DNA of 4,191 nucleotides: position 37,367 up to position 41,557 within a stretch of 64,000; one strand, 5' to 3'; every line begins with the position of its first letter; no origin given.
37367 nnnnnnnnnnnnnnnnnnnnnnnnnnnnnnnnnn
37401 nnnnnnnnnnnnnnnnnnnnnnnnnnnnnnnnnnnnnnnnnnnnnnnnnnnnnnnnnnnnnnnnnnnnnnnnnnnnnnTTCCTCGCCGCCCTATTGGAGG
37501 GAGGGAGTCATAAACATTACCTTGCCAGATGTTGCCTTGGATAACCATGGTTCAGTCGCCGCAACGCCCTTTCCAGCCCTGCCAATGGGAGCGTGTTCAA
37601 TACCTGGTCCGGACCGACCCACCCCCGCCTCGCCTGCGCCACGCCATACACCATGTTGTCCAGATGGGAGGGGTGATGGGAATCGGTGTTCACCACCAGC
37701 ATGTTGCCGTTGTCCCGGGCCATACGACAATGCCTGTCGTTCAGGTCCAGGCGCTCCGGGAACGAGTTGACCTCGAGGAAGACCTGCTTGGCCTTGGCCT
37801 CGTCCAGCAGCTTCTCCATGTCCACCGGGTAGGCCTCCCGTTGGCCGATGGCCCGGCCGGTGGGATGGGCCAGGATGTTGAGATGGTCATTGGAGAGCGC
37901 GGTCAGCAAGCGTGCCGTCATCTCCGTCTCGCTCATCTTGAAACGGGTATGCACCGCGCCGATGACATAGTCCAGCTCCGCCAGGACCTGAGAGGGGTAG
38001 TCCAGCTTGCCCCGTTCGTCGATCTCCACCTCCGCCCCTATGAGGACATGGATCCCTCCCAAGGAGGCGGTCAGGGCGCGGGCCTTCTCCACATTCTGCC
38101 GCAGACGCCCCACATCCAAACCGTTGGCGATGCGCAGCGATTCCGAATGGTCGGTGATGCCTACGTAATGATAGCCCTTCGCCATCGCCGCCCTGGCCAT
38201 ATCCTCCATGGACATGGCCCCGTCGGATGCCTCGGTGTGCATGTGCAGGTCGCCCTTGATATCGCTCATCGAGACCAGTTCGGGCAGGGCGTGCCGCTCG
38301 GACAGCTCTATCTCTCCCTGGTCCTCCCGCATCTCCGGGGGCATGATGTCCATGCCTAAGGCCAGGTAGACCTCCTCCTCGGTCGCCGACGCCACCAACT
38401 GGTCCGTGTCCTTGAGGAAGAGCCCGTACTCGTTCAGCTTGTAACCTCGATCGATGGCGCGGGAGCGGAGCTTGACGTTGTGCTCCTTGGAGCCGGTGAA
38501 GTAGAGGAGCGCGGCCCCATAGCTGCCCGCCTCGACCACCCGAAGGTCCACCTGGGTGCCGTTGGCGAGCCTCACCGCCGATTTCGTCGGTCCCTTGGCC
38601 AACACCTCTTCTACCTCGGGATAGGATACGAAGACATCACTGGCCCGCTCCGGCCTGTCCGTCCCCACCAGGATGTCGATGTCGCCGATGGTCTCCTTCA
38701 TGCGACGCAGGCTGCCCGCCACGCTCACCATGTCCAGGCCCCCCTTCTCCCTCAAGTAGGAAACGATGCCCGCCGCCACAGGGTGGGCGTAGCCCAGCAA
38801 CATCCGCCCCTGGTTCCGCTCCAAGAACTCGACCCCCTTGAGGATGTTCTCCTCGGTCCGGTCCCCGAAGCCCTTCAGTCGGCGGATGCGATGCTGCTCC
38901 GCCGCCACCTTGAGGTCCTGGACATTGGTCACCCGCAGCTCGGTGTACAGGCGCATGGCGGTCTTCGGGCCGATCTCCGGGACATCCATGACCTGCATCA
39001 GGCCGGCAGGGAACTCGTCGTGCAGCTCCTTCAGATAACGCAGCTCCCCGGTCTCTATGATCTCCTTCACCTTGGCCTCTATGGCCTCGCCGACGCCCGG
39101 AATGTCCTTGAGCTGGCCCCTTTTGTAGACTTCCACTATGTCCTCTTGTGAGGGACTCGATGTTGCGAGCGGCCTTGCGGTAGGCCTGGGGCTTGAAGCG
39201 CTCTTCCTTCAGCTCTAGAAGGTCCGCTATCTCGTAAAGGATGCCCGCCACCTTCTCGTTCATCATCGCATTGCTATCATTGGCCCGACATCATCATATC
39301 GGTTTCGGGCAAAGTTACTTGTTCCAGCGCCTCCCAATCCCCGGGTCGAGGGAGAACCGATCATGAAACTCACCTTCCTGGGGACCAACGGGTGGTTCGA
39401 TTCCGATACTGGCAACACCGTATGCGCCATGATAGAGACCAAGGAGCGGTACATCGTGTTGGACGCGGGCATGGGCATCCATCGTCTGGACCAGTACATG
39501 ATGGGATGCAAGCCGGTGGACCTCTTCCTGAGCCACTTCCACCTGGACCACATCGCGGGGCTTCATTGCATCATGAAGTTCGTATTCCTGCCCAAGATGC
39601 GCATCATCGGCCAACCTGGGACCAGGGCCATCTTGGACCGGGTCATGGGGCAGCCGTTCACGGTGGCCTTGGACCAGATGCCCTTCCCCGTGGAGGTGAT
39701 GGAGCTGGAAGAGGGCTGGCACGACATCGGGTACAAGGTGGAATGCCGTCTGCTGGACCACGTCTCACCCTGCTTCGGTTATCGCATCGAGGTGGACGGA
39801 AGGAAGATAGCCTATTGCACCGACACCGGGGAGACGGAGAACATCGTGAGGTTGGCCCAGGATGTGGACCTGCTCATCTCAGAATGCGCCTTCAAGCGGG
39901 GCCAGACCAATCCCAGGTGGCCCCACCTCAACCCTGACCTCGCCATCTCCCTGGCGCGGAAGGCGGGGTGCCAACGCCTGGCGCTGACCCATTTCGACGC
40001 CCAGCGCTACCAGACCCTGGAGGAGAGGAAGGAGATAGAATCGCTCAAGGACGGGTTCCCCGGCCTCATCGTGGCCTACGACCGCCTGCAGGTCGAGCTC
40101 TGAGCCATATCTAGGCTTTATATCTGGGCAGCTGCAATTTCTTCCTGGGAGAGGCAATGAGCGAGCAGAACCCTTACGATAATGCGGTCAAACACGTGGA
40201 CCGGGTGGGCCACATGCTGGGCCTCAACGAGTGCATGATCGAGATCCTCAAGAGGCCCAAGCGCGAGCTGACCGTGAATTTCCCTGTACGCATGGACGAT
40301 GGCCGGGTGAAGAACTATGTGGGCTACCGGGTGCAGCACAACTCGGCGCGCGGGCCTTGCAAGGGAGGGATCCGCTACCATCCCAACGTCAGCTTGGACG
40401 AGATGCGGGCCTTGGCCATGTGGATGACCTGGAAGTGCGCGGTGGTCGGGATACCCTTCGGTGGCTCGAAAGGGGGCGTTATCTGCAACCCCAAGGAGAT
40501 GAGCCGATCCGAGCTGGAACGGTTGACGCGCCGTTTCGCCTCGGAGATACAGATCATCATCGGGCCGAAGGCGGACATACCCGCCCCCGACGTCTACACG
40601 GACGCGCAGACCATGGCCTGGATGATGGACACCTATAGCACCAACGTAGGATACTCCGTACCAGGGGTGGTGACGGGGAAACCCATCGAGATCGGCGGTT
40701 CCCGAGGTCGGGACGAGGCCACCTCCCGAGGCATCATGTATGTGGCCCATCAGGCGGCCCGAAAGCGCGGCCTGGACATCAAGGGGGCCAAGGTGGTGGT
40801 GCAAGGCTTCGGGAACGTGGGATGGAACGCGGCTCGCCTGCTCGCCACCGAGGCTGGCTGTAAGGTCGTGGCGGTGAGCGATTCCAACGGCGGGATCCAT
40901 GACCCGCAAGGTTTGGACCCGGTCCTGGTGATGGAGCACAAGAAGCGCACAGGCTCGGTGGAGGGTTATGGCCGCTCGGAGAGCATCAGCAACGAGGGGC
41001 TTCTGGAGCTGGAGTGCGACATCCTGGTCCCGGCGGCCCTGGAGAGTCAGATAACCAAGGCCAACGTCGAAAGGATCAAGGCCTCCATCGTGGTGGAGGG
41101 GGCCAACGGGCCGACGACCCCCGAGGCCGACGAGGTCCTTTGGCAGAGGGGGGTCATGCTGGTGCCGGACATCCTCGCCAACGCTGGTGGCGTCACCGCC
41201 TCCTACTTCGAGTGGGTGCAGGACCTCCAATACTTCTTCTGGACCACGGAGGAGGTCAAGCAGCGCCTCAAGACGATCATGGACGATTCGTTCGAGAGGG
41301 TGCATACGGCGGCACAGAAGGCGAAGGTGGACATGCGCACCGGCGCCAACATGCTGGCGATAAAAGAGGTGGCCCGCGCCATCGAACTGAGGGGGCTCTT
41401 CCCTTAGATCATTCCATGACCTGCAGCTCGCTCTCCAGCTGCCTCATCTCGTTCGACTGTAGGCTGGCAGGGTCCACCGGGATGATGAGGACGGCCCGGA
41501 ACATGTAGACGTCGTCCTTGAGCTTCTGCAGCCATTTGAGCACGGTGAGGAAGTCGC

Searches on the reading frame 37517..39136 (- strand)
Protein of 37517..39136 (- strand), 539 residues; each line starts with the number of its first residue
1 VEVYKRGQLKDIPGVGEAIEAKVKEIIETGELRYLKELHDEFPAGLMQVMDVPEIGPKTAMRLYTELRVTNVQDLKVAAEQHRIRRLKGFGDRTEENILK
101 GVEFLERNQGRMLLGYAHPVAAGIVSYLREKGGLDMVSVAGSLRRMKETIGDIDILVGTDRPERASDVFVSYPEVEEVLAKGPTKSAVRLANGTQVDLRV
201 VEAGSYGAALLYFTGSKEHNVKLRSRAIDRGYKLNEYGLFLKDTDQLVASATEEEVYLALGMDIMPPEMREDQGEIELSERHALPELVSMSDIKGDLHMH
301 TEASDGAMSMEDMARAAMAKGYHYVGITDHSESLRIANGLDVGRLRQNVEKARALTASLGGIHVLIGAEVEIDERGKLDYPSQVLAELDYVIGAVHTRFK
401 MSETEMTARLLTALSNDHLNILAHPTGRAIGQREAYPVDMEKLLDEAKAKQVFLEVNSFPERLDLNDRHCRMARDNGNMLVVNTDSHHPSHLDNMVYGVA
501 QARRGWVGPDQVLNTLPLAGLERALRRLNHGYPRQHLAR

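Call 57: search_protein_families(library=pfam, proteins=[window:37517-39136:-], max_evalue=0.01)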
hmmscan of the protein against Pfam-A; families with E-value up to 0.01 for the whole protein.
window:37517-39136:- (539 aa): 8 families
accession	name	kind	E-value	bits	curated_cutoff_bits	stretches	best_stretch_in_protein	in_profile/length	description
PF14791.11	DNA_pol_B_thumb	-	2.8e-24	85.2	25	1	209-271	1-63/63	DNA polymerase beta thumb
PF02811.25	PHP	-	2.6e-15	57.6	26.4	1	296-457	1-162/164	PHP domain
PF14520.12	HHH_5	-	3.2e-10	40.8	27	1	49-100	4-53/57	Helix-hairpin-helix domain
PF14716.13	HHH_8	-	4e-06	27.5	30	1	3-32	44-73/73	Helix-hairpin-helix domain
PF14792.12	DNA_pol_B_palm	-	0.00097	19.8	25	1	137-164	27-54/113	DNA polymerase beta palm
PF00633.29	HHH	-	0.0016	18.6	24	0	38-60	2-24/30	Helix-hairpin-helix motif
PF11731.14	Cdd1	-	0.0021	18.6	25.5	0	46-81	5-39/86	Pathogenicity locus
PF21999.2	IMS_HHH_1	-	0.0095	16.8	27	0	10-68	1-50/53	DNA polymerase-iota, thumb domain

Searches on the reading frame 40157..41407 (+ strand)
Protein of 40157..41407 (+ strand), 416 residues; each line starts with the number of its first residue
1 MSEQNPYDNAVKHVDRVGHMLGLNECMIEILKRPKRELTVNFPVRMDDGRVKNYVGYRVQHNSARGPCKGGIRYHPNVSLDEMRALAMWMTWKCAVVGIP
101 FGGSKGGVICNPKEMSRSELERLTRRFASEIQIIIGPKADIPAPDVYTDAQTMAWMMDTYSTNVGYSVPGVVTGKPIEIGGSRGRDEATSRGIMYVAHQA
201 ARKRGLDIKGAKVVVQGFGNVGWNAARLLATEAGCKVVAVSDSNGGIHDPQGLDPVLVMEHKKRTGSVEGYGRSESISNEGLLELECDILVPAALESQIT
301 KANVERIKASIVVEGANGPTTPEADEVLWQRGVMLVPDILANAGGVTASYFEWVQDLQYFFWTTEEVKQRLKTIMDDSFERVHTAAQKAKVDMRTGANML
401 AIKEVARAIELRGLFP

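Call 58: search_protein_families(library=pfam, proteins=[window:40157-41407:+], max_evalue=0.001)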
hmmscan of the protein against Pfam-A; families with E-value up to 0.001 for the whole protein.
window:40157-41407:+ (416 aa): 2 families
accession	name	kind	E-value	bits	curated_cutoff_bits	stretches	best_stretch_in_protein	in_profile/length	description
PF00208.27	ELFV_dehydrog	-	6.2e-87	291.7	23.4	1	180-413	1-241/241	Glutamate/Leucine/Phenylalanine/Valine dehydrogenase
PF02812.23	ELFV_dehydrog_N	-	1.5e-59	199.8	25.3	1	34-161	1-128/129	Glu/Leu/Phe/Val dehydrogenase, dimerisation domain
